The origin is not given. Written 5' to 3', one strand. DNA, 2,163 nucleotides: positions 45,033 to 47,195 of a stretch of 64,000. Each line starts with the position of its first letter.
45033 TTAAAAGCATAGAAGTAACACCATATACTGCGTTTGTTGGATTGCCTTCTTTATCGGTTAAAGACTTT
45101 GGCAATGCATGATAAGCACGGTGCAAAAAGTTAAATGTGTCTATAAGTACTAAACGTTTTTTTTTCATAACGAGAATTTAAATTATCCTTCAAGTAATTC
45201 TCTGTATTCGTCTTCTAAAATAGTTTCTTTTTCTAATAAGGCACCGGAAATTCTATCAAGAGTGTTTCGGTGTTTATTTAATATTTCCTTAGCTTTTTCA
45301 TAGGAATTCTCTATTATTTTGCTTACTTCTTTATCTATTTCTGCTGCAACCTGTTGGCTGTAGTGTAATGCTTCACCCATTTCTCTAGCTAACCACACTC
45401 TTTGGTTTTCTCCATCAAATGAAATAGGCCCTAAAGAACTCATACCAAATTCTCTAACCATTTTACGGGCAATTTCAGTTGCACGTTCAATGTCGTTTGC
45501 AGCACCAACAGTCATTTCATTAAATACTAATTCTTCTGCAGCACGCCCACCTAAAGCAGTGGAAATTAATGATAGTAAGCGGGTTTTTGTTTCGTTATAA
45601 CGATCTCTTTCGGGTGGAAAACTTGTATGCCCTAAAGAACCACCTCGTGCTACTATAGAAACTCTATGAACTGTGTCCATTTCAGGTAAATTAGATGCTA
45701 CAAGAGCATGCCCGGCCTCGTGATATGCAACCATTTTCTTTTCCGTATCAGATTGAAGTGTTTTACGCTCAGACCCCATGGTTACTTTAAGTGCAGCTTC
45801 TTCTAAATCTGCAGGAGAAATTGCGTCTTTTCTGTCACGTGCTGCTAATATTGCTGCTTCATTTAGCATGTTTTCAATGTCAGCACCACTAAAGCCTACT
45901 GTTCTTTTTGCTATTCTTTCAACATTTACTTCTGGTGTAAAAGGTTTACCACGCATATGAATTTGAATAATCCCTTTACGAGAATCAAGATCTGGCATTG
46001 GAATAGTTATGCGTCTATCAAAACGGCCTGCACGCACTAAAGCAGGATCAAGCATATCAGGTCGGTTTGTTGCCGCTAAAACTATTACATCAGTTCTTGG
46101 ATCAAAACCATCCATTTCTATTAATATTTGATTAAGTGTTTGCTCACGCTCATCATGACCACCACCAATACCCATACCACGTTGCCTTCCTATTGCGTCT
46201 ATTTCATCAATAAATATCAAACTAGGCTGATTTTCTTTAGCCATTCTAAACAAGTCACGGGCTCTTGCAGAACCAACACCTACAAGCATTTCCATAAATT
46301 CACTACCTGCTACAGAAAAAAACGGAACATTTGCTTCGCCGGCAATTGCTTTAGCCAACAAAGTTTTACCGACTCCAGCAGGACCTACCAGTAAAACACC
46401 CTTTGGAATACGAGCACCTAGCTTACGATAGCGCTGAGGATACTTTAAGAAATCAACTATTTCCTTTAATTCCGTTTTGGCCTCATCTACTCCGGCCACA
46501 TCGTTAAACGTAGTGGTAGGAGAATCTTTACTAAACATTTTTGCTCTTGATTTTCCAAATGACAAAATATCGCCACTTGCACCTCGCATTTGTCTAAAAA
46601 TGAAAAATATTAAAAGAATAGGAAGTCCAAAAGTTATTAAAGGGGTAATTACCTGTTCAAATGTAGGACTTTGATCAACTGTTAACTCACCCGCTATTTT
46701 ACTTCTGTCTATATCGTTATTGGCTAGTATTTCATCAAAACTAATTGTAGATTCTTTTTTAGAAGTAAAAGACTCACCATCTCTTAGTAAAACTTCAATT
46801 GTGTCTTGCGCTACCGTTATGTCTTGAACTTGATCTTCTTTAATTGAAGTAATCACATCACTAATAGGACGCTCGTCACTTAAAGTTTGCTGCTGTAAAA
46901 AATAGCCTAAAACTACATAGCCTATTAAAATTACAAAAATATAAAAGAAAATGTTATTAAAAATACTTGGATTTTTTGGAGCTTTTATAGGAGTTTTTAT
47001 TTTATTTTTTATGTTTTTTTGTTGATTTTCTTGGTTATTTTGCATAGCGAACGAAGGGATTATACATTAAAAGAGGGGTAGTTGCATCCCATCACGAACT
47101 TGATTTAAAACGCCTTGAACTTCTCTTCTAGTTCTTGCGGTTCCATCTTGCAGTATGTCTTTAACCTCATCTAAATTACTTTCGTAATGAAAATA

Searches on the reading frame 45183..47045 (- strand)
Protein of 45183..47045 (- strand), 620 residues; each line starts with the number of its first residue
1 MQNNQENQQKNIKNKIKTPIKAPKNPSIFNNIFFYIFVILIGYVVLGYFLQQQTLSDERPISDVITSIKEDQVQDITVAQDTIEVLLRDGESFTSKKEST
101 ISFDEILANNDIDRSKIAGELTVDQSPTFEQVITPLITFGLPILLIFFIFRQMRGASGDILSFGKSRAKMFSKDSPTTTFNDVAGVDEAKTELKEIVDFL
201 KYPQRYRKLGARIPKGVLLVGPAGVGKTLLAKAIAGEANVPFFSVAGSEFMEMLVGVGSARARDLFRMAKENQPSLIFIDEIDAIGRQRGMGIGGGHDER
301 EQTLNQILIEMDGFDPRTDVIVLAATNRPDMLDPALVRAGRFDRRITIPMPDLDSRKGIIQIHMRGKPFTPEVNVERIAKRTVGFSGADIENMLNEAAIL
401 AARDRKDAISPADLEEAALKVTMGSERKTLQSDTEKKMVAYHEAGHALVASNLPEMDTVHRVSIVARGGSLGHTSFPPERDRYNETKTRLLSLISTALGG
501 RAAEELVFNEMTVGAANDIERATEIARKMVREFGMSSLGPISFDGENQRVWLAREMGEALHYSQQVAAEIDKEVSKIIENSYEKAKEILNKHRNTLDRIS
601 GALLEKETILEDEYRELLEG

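Call 72: search_protein_families(library=pfam, max_evalue=0.00001, proteins=[window:45183-47045:-])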
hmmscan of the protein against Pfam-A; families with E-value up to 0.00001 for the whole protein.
window:45183-47045:- (620 aa): 3 families
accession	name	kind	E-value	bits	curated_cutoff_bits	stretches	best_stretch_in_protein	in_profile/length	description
PF01434.24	Peptidase_M41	-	2.5e-64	217.1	29.9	1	431-616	3-190/191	Peptidase family M41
PF00004.35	AAA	-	3.9e-43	147.5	21.2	1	217-349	1-130/131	ATPase family associated with various cellular activities (AAA)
PF17862.7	AAA_lid_3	-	3.1e-14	52.6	27.2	1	373-416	2-45/45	AAA+ lid domain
